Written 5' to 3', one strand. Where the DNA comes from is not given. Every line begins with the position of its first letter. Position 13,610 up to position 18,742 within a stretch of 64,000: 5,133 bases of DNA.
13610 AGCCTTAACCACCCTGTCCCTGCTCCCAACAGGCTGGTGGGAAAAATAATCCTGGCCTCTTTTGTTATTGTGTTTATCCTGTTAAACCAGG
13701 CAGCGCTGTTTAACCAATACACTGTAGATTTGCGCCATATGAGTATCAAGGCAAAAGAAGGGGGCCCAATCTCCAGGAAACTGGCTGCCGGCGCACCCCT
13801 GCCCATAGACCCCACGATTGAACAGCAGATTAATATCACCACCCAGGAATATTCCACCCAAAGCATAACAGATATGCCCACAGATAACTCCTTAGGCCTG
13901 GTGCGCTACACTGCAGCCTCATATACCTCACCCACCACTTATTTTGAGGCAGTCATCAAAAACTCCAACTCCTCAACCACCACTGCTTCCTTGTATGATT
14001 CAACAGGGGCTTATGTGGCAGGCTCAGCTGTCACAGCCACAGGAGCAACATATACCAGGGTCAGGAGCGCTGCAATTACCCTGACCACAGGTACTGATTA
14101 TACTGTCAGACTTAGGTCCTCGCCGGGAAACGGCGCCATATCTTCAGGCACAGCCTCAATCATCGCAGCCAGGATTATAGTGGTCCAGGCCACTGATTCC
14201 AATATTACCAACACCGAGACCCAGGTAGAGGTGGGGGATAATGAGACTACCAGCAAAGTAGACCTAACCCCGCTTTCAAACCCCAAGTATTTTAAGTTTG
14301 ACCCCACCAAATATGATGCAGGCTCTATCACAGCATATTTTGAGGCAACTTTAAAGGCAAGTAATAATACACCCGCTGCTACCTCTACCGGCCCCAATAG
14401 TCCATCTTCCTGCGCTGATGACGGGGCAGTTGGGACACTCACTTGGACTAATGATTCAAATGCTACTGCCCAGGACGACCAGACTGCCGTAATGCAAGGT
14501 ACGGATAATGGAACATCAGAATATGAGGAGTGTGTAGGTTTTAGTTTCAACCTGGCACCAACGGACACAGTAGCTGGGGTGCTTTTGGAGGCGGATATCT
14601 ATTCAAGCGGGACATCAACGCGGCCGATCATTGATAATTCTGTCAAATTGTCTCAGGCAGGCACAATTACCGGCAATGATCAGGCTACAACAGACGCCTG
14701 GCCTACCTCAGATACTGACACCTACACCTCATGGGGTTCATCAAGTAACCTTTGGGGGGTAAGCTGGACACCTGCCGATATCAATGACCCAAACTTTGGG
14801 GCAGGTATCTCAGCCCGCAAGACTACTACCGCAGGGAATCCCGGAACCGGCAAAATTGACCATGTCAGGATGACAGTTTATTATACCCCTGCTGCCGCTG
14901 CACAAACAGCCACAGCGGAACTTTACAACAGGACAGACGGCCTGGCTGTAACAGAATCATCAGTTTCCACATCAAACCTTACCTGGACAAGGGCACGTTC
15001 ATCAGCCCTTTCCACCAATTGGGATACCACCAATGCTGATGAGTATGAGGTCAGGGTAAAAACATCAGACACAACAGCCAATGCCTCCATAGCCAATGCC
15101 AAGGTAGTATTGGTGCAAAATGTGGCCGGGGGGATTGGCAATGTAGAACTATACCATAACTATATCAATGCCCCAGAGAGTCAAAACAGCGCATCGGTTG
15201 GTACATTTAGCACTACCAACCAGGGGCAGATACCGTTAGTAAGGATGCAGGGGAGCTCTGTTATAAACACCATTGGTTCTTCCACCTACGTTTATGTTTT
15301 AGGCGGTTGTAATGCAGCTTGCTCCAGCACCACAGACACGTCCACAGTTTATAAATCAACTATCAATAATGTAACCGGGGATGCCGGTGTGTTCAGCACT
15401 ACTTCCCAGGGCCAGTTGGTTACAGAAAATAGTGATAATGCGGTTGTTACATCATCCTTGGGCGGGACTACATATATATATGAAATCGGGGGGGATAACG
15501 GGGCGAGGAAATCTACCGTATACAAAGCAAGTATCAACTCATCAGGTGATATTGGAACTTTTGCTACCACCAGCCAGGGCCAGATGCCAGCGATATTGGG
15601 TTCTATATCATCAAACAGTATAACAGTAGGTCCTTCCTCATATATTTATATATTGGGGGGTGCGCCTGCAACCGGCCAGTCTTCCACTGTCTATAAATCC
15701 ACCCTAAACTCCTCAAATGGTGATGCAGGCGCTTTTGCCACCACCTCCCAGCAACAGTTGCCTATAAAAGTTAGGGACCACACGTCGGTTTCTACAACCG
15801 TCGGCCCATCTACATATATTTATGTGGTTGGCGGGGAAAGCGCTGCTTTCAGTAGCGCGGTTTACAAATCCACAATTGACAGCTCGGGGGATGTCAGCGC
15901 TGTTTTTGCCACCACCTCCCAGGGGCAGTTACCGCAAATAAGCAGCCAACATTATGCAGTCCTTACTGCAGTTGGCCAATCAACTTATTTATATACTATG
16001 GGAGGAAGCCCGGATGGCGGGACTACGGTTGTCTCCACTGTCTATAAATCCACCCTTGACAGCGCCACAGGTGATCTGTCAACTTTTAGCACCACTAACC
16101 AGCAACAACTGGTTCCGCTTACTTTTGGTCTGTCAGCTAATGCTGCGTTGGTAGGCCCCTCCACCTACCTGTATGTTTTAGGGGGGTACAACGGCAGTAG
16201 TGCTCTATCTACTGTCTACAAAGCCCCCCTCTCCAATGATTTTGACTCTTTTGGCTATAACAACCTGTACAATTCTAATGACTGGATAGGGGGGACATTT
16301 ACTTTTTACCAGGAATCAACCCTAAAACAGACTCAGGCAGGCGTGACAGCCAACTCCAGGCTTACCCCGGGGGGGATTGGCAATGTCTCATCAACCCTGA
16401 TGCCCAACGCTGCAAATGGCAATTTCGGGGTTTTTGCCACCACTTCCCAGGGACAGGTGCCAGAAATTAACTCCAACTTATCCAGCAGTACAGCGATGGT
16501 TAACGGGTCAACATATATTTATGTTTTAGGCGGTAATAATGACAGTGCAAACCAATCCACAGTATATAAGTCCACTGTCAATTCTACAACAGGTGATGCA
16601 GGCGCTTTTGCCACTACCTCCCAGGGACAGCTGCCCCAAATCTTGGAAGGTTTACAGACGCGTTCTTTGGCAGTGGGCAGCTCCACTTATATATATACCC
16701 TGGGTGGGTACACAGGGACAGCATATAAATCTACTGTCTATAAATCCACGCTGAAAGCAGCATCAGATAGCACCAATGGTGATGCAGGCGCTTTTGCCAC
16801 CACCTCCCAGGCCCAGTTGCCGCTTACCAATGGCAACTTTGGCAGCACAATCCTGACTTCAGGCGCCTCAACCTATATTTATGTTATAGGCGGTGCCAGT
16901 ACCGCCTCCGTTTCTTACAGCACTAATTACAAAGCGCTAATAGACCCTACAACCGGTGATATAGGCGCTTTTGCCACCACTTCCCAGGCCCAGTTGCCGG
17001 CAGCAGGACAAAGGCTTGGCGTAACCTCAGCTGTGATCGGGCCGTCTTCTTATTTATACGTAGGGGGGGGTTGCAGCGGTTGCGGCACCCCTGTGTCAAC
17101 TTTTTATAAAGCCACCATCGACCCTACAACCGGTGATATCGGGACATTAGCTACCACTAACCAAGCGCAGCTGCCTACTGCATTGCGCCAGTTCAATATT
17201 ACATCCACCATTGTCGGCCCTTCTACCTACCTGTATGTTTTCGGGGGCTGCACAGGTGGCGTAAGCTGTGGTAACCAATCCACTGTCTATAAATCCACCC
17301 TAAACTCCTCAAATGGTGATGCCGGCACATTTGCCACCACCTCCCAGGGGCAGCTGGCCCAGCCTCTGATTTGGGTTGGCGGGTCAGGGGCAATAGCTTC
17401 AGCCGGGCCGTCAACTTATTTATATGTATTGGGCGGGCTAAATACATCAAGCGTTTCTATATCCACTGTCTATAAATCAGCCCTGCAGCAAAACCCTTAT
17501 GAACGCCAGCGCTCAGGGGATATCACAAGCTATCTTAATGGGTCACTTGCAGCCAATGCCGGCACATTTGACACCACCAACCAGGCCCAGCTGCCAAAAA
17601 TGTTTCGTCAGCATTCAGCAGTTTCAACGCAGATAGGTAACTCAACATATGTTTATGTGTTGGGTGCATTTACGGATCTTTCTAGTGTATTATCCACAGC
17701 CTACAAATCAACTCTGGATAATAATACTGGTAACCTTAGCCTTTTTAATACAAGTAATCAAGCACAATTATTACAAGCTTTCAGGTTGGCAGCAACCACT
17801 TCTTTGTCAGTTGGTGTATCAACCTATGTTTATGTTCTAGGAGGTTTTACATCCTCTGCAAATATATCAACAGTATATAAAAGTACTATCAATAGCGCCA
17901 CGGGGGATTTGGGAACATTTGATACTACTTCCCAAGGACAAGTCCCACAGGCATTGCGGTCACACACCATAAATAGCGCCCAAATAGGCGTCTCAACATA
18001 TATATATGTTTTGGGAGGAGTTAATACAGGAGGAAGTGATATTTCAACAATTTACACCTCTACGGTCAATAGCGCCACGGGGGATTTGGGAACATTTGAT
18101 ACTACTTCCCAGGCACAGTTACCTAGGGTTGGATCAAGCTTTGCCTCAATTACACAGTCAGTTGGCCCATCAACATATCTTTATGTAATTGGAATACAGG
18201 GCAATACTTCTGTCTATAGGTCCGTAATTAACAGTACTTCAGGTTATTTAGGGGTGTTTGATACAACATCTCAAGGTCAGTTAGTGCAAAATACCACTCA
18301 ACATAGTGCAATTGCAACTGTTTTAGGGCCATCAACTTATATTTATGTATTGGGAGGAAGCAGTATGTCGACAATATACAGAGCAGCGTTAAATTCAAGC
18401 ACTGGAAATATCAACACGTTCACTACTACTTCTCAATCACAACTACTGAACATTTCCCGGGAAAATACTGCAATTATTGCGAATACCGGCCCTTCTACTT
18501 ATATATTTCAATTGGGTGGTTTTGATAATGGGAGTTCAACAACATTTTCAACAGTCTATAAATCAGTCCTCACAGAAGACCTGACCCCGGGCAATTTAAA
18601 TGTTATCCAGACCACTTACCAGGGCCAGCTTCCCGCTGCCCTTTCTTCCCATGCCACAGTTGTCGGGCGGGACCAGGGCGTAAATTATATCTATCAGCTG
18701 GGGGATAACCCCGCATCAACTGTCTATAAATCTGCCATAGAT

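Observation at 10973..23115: Giant 3654-aa chimeric protein (transposase-HTH + membrane GT2 synthase + ~36 Kelch-like repeats + PEP-CTERM-like tail) with a cognate mini-exosortase next door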

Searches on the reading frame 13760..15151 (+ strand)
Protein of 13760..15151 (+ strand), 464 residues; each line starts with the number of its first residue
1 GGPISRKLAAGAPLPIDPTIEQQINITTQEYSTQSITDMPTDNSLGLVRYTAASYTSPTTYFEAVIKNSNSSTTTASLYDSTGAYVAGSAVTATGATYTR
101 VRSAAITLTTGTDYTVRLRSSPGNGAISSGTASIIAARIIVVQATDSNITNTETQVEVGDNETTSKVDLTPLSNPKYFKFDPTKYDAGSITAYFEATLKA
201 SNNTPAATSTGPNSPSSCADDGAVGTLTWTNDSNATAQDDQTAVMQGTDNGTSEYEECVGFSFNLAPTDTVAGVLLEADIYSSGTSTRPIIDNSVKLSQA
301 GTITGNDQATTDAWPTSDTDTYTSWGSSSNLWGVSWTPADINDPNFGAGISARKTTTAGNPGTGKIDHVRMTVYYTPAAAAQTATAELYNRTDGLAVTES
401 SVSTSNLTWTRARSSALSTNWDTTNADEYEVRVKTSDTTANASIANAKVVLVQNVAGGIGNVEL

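Call 41: search_protein_families(library=pfam, proteins=[window:13760-15151:+], max_evalue=1)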
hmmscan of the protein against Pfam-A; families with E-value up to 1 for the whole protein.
window:13760-15151:+ (464 aa): 0 families

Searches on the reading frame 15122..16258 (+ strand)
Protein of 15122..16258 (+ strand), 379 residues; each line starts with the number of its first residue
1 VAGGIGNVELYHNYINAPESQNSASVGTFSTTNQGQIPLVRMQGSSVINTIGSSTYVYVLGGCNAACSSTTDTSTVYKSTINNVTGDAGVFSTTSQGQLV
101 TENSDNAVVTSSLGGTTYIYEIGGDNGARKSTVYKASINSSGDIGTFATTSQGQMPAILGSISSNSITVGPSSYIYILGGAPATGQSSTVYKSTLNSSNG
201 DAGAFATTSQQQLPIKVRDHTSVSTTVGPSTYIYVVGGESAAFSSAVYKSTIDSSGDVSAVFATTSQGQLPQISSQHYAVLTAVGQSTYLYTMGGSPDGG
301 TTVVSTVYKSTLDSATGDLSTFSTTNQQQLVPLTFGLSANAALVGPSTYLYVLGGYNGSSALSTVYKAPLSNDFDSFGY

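Call 33: predict_structure(alignment_id=A2)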
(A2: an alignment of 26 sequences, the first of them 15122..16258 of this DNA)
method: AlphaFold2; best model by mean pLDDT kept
length: 379 residues; sequences in the alignment: 26
mean_pLDDT: 62.3   pTM: 0.69
mean pLDDT of the five models: 62.3, 60.6, 59.2, 57.5, 55.0
residues with pLDDT >= 90: 3; 70-90: 150; 50-70: 122; < 50: 104
segments of 3 or more residues with pLDDT < 50: 1-38, 64-66, 69-71, 95-103, 153-159, 182-185, 239-243, 296-304, 331-335, 355-362, 372-379
pLDDT, mean of each block of 10 residues (from residue 1): 23 24 41 39 61 71 51 63 78 46 59 81 57 79 81 48 75 82 58 89 82 64 82 72 64 82 69 58 81 55 61 76 65 51 59 50 57 34
secondary structure, 60 per line:
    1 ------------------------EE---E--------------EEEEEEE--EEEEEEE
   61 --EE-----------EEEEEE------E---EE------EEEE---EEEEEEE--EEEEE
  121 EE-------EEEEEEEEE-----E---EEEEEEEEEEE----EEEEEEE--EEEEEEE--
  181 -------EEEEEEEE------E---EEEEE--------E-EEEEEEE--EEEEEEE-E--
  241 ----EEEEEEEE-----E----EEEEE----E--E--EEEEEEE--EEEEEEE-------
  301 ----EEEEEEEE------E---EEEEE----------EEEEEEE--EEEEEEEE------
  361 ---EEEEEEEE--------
elements in order: E45-51 E54-60 E76-81 E100-103 E107-113 E116-122 E130-138 E148-158 E163-169 E172-178 E188-195 E206-210 E221-227 E230-236 E245-252 E263-267 E278-284 E287-293 E305-312 E323-327 E338-344 E347-354 E364-371

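Call 35: fold_search(model_id=the predicted structure, library=pdb)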
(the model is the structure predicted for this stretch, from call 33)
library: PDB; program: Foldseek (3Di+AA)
matches with E <= 10: 855; with E <= 0.001: 87
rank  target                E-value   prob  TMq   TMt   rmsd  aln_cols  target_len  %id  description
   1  7e7r_B                4.7e-07  1.00  0.18  0.24  20.0       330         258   11  Crystal structure of RSL mutant in complex with Ligand (released 2021-04-14)
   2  7e7t_A                4.9e-07  1.00  0.18  0.25  19.9       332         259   13  Crystal structure of RSL mutant in complex with sugar Ligand (released 2021-04-14)
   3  7e7r_A                6.8e-07  1.00  0.18  0.25  19.8       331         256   11  Crystal structure of RSL mutant in complex with Ligand (released 2021-04-14)
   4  7e7t_B                1.3e-06  1.00  0.17  0.23  20.1       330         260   13  Crystal structure of RSL mutant in complex with sugar Ligand (released 2021-04-14)
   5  4csd_A                1.4e-06  1.00  0.20  0.27  19.8       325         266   10  Structure of Monomeric Ralstonia solanacearum lectin (released 2014-10-08)
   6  7e7n                  1.7e-06  1.00  0.18  0.24  20.0       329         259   12  Crystal structure of RSL mutant-R17A/R108A/R199A in complex with R3F (released 2021-04-14)
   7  7e7v_B                1.8e-06  1.00  0.20  0.27  20.2       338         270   12  Crystal structure of RSL mutant in complex with sugar Ligand (released 2021-04-14)
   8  7e7u_A                2.2e-06  1.00  0.20  0.25  19.9       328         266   12  Crystal structure of RSL mutant in complex with sugar Ligand (released 2021-04-14)
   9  4csd_B                3.9e-06  1.00  0.19  0.25  19.6       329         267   11  Structure of Monomeric Ralstonia solanacearum lectin (released 2014-10-08)
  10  7e7u_B                5.4e-06  1.00  0.20  0.26  20.3       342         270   12  Crystal structure of RSL mutant in complex with sugar Ligand (released 2021-04-14)
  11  3qee_A                7.9e-06  1.00  0.18  0.21  19.4       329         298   12  The structure and function of an arabinan-specific alpha-1,2-arabinofuranosidase identified from screening the activit (released 2011-02-16)
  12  7e7v_A                8.3e-06  1.00  0.20  0.26  19.2       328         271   12  Crystal structure of RSL mutant in complex with sugar Ligand (released 2021-04-14)
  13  3qed_C                8.3e-06  0.99  0.18  0.21  21.2       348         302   12  The structure and function of an arabinan-specific alpha-1,2-arabinofuranosidase identified from screening the activit (released 2011-02-16)
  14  3qee_B                9.6e-06  0.99  0.18  0.21  19.4       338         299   12  The structure and function of an arabinan-specific alpha-1,2-arabinofuranosidase identified from screening the activit (released 2011-02-16)
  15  3qed_A                1.1e-05  0.99  0.18  0.22  18.8       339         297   11  The structure and function of an arabinan-specific alpha-1,2-arabinofuranosidase identified from screening the activit (released 2011-02-16)
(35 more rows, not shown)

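Call 41: search_protein_families(library=pfam, proteins=[window:15122-16258:+], max_evalue=1)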
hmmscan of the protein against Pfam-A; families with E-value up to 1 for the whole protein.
window:15122-16258:+ (379 aa): 7 families
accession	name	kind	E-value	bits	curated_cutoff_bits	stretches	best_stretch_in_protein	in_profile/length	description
PF01344.31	Kelch_1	-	3e-07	30.3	20.1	2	340-366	4-30/46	Kelch motif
PF13418.12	Kelch_4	-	0.00071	19.9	21.6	0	219-241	4-23/49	Galactose oxidase, central domain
PF13964.12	Kelch_6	-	0.0045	17.4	25.3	0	344-366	8-31/50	Kelch motif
PF13415.12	Kelch_3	-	0.052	14.2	22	0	349-366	3-21/48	Galactose oxidase, central domain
PF12289.13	Rotavirus_VP1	-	0.24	10.9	30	0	32-84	121-173/315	Rotavirus VP1 C-terminal domain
PF23611.1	zf-C2H2_16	-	0.26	11.8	27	0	204-221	7-24/26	C2H2 zinc finger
PF07646.21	Kelch_2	-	0.8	10.2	21.3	0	344-366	8-32/48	Kelch motif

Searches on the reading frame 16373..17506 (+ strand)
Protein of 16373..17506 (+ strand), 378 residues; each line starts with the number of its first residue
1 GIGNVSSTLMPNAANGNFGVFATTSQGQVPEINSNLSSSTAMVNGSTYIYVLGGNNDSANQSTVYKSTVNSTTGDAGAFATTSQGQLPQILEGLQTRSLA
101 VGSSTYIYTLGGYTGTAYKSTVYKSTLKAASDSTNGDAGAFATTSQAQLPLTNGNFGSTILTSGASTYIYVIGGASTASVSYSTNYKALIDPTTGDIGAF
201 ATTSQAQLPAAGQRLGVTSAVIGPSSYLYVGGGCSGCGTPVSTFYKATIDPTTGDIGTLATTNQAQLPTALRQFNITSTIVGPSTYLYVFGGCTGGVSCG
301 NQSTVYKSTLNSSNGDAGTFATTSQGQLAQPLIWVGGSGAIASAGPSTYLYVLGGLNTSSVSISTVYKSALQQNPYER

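Call 41: search_protein_families(library=pfam, proteins=[window:16373-17506:+], max_evalue=1)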
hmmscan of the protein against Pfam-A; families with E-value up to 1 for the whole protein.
window:16373-17506:+ (378 aa): 6 families
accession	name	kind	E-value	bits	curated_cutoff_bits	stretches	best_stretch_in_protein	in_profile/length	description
PF24681.1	Kelch_KLHDC2_KLHL20_DRC7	-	5e-09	36.2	50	2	167-311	9-139/221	KLHDC2/KLHL20/DRC7 Kelch-repeats domain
PF01344.31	Kelch_1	-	1.4e-07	31.3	20.1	2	285-305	12-29/46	Kelch motif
PF13418.12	Kelch_4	-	0.00014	22.1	21.6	0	277-295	6-23/49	Galactose oxidase, central domain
PF13964.12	Kelch_6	-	0.00015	22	25.3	1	36-60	3-24/50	Kelch motif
PF04333.18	MlaA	-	0.061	13.4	25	0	123-171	69-117/195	MlaA lipoprotein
PF03413.25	PepSY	-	0.064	14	24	0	161-197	24-56/60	Peptidase propeptide and YPEB domain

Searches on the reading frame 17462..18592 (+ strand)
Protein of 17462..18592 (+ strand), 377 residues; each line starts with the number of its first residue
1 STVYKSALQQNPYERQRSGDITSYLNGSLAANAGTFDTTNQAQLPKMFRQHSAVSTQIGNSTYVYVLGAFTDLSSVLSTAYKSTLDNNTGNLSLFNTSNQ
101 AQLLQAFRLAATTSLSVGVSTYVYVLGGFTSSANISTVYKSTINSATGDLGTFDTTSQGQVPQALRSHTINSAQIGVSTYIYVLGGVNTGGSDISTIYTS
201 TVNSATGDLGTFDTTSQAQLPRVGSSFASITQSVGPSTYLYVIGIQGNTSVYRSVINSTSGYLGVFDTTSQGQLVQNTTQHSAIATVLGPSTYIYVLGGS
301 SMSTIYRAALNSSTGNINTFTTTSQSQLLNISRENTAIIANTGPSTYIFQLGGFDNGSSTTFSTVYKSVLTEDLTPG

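Call 41: search_protein_families(library=pfam, proteins=[window:17462-18592:+], max_evalue=1)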
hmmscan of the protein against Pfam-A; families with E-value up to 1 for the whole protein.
window:17462-18592:+ (377 aa): 7 families
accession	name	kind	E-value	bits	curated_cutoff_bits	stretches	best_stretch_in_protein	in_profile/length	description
PF04333.18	MlaA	-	9e-05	22.6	25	1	249-280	70-101/195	MlaA lipoprotein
PF13964.12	Kelch_6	-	0.018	15.5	25.3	0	291-302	12-22/50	Kelch motif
PF13415.12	Kelch_3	-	0.04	14.5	22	1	122-171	3-46/48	Galactose oxidase, central domain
PF03382.20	DUF285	-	0.15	12.3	25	1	30-110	39-110/120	Mycoplasma protein of unknown function, DUF285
PF01316.27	Arg_repressor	-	0.18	12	27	0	39-69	36-66/70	Arginine repressor, DNA binding domain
PF01344.31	Kelch_1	-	0.24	11.4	20.1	1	117-139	8-30/46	Kelch motif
PF25293.1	Beta-prop_EMC1_N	-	0.93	9.6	34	0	284-334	155-206/219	EMC1 N-terminal beta-propeller domain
